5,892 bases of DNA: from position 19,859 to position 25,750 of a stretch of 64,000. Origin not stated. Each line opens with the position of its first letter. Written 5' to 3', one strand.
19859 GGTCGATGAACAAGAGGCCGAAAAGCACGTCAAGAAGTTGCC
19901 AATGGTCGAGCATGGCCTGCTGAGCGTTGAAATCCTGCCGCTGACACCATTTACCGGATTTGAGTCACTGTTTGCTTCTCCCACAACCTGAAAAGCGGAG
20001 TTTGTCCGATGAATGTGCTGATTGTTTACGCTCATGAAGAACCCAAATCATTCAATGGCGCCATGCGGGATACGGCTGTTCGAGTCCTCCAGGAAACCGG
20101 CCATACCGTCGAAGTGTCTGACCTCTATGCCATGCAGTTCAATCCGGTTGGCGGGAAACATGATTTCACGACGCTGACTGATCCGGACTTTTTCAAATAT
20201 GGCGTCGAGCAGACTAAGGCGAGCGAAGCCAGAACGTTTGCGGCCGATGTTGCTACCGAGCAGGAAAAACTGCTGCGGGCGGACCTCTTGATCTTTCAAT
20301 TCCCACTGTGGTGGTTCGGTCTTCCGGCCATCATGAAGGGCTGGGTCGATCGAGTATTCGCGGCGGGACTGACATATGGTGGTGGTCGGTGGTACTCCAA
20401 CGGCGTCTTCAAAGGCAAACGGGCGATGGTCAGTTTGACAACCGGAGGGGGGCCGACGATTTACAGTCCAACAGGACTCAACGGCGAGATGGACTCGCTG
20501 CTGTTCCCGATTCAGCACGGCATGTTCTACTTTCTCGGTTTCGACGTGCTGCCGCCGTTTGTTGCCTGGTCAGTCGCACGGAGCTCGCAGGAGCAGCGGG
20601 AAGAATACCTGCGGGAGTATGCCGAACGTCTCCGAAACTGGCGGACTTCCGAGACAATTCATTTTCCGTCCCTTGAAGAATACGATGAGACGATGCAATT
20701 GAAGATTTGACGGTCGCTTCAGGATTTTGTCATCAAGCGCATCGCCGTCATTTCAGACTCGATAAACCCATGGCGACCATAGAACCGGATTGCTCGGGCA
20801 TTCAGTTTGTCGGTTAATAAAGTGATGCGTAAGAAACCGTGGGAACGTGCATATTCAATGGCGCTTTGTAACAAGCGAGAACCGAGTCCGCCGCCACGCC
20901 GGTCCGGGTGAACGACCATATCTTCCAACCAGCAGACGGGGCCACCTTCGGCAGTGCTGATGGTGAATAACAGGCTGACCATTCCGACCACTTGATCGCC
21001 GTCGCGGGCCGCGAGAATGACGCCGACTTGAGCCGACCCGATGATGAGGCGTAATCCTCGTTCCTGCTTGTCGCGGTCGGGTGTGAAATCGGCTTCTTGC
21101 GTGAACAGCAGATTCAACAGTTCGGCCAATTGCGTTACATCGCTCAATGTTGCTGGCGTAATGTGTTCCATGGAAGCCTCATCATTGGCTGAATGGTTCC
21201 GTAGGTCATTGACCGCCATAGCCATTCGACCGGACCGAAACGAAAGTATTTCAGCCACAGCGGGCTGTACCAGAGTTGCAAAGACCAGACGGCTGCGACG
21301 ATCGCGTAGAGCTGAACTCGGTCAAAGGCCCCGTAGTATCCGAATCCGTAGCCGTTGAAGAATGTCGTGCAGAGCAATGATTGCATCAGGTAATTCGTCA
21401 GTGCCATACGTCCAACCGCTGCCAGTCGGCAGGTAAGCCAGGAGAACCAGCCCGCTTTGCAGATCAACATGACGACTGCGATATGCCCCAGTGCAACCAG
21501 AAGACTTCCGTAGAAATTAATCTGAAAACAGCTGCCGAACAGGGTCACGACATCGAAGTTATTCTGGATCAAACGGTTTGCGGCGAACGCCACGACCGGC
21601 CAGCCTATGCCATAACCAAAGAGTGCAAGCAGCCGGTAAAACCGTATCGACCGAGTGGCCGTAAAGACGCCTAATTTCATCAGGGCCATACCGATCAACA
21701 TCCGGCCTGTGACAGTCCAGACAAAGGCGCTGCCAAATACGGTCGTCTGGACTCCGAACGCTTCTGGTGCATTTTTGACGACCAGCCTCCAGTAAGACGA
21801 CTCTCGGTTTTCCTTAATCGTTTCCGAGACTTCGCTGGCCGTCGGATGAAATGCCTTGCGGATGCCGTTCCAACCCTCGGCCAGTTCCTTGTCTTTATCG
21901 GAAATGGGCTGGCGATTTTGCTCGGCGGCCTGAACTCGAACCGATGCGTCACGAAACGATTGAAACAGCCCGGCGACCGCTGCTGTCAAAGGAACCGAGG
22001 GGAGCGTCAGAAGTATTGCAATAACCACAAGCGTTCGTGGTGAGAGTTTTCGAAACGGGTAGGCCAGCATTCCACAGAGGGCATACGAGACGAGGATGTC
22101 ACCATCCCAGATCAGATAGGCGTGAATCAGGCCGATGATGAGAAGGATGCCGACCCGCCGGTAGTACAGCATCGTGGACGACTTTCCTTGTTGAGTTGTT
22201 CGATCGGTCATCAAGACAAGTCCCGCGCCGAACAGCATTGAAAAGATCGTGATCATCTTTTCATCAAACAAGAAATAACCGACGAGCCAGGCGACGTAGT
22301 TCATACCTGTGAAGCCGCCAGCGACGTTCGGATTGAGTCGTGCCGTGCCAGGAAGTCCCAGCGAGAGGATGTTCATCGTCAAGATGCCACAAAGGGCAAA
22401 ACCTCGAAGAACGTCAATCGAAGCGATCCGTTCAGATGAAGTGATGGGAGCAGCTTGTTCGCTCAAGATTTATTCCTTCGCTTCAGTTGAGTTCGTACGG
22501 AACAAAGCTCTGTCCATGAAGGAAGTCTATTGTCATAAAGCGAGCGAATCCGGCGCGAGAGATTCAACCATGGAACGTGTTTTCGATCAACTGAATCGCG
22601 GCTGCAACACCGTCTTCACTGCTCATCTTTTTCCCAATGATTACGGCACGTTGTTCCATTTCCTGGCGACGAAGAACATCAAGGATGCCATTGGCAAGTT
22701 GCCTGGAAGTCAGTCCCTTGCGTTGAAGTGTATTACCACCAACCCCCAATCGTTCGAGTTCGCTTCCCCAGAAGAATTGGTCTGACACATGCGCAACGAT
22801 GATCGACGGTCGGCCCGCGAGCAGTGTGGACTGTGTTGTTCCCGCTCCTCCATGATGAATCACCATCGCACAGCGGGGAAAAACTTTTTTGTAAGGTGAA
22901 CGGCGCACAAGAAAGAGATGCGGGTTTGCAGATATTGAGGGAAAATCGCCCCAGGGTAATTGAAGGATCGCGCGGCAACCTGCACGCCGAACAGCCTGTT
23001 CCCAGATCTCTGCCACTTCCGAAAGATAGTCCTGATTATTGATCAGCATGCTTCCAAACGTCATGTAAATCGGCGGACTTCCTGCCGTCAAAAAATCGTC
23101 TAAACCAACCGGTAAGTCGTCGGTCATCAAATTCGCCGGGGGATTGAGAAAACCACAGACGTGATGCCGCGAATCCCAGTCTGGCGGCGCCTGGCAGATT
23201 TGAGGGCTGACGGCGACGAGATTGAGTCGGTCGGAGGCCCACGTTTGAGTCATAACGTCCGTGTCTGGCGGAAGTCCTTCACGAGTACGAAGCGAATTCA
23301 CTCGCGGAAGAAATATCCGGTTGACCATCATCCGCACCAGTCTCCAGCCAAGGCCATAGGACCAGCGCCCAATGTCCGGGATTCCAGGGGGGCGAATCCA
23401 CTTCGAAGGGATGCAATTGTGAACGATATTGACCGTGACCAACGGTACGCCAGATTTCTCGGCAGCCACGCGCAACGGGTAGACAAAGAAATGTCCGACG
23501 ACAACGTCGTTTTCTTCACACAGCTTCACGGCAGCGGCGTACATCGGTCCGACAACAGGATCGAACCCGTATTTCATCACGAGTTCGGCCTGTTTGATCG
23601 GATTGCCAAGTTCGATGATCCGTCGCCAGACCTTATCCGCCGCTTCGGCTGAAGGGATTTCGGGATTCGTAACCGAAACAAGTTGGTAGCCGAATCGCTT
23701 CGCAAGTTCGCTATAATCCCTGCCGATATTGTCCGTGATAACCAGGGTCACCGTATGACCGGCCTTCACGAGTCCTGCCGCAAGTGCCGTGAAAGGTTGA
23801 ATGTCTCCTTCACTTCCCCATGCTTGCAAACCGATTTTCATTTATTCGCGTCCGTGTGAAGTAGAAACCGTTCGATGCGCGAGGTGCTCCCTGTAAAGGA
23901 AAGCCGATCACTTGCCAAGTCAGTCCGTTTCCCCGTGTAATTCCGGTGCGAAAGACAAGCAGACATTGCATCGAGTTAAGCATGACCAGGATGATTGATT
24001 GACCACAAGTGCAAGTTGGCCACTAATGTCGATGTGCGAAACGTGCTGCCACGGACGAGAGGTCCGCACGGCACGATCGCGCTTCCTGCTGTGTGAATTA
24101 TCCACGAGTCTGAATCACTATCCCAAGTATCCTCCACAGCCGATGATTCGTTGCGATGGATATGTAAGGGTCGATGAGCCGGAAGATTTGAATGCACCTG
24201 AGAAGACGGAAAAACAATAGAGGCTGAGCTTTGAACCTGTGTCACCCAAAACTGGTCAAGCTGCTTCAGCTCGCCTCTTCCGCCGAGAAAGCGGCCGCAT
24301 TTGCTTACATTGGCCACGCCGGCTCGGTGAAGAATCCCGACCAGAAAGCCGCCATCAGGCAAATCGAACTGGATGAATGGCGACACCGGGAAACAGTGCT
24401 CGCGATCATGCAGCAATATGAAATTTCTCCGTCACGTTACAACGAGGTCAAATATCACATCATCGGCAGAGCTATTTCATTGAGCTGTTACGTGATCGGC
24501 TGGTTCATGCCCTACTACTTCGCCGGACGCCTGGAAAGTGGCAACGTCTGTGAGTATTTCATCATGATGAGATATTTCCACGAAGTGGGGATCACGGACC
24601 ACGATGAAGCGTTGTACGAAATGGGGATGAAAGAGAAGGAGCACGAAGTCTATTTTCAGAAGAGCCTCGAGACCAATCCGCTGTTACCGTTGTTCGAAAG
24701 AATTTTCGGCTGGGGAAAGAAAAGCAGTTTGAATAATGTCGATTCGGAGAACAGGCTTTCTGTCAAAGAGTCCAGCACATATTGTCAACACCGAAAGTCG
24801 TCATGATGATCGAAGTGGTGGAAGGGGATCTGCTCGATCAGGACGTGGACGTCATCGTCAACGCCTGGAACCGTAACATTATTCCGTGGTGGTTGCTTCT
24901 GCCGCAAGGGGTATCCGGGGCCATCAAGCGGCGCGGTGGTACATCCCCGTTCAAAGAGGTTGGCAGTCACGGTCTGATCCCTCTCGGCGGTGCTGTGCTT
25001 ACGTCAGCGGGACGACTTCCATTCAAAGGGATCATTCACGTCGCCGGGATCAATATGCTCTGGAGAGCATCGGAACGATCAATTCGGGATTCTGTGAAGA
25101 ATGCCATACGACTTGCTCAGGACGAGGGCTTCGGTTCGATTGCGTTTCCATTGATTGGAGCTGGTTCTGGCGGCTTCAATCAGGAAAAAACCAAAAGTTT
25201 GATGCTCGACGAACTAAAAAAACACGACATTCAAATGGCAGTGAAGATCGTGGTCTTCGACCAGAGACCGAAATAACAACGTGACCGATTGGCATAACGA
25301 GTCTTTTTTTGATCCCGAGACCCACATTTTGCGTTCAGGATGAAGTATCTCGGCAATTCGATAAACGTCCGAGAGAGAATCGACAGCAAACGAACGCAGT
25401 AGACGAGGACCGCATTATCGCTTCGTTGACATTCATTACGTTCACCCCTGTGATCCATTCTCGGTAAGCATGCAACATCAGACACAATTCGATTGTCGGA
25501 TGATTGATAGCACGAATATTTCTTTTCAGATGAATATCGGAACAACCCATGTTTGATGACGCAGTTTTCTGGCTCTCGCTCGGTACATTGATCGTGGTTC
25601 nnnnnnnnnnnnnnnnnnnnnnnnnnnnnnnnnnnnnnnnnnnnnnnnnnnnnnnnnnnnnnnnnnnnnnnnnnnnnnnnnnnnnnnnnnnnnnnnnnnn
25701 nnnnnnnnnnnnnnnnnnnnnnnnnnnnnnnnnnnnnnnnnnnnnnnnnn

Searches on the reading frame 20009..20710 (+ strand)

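Call 16: search_protein_families(library=pfam, proteins=[window:20009-20710:+], max_evalue=0.001)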
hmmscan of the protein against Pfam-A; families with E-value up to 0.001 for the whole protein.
window:20009-20710:+ (233 aa): 2 families
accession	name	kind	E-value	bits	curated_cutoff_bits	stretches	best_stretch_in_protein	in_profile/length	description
PF02525.22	Flavodoxin_2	-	3.1e-55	187.4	27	1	1-208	1-198/198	Flavodoxin-like fold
PF03358.20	FMN_red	-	9.2e-10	38.7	24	1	1-147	1-117/152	NADPH-dependent FMN reductase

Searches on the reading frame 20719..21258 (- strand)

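Call 16: search_protein_families(library=pfam, proteins=[window:20719-21258:-], max_evalue=0.001)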
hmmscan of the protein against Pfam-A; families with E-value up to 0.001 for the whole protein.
window:20719-21258:- (179 aa): 7 families
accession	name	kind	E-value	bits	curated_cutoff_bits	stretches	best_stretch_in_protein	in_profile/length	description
PF00583.31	Acetyltransf_1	-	1.9e-21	76.9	20.7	1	57-165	17-116/116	Acetyltransferase (GNAT) family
PF13508.13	Acetyltransf_7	-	1.6e-16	60.8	27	1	80-166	4-83/84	Acetyltransferase (GNAT) domain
PF13673.13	Acetyltransf_10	-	4.3e-08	33.6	23.6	1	81-169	33-111/128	Acetyltransferase (GNAT) domain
PF13527.13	Acetyltransf_9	-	2.1e-07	31.4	25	1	33-165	2-124/127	Acetyltransferase (GNAT) domain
PF13302.13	Acetyltransf_3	-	3.2e-05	25.1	25.4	1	34-165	5-137/138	Acetyltransferase (GNAT) domain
PF08445.16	FR47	-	0.00011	22.5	22.1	1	110-169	23-81/86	FR47-like protein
PF14542.12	Acetyltransf_CG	-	0.00016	22.2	30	1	105-142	21-58/80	GCN5-related N-acetyl-transferase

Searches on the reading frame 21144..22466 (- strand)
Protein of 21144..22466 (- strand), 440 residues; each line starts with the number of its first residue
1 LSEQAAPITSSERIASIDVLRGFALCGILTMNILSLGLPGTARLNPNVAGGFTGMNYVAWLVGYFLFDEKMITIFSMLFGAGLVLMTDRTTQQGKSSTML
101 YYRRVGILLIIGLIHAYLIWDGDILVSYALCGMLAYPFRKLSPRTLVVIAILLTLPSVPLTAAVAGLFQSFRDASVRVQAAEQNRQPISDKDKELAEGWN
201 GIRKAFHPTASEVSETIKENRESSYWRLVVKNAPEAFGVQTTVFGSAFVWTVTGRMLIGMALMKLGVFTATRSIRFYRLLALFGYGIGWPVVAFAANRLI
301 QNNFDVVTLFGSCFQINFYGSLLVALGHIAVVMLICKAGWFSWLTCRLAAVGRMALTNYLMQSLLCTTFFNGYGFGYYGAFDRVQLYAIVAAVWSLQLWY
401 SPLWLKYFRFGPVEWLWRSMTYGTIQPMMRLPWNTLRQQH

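Call 16: search_protein_families(library=pfam, proteins=[window:21144-22466:-], max_evalue=0.001)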
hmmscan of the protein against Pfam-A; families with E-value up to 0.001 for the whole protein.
window:21144-22466:- (440 aa): 1 family
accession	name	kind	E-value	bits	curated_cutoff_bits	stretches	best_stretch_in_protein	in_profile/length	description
PF04235.18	DUF418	-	2.3e-43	148.4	23.6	1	262-423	1-162/163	Protein of unknown function (DUF418)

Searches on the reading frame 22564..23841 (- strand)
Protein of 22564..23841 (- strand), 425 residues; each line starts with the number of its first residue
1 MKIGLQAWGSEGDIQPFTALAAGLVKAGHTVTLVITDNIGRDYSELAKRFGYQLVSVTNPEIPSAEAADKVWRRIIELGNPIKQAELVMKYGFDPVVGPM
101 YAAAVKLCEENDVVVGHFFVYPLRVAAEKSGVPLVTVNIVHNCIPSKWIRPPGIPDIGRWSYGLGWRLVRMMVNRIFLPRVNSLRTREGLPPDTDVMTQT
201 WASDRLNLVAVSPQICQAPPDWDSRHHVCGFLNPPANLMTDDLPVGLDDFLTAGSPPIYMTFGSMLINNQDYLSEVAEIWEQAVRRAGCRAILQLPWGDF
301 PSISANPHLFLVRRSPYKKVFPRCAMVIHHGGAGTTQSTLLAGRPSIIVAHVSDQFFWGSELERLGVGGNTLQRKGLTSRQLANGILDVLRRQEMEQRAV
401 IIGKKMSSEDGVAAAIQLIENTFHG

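Call 16: search_protein_families(library=pfam, proteins=[window:22564-23841:-], max_evalue=0.001)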
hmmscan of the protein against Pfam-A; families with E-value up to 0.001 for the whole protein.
window:22564-23841:- (425 aa): 2 families
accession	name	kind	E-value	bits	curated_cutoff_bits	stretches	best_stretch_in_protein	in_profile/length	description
PF06722.18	EryCIII-like_C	-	2.6e-13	50.6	31.7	1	294-409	17-132/145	Erythromycin biosynthesis protein CIII-like, C-terminal domain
PF03033.26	Glyco_transf_28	-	2.5e-06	28.1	26.2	1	5-85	3-80/139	Glycosyltransferase family 28 N-terminal domain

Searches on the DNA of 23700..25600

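Call 28: search_rna_families(source=window, start=23700, end=25600, threshold=evalue, max_evalue=1)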
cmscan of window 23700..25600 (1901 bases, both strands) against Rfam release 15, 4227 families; matches with E-value up to 1: 1.
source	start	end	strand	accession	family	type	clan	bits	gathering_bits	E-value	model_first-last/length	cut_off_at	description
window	24252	24398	-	RF04317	aceE-II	Cis-reg;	-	18.6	100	0.046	1-190/190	no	aceE-II ncRNA motif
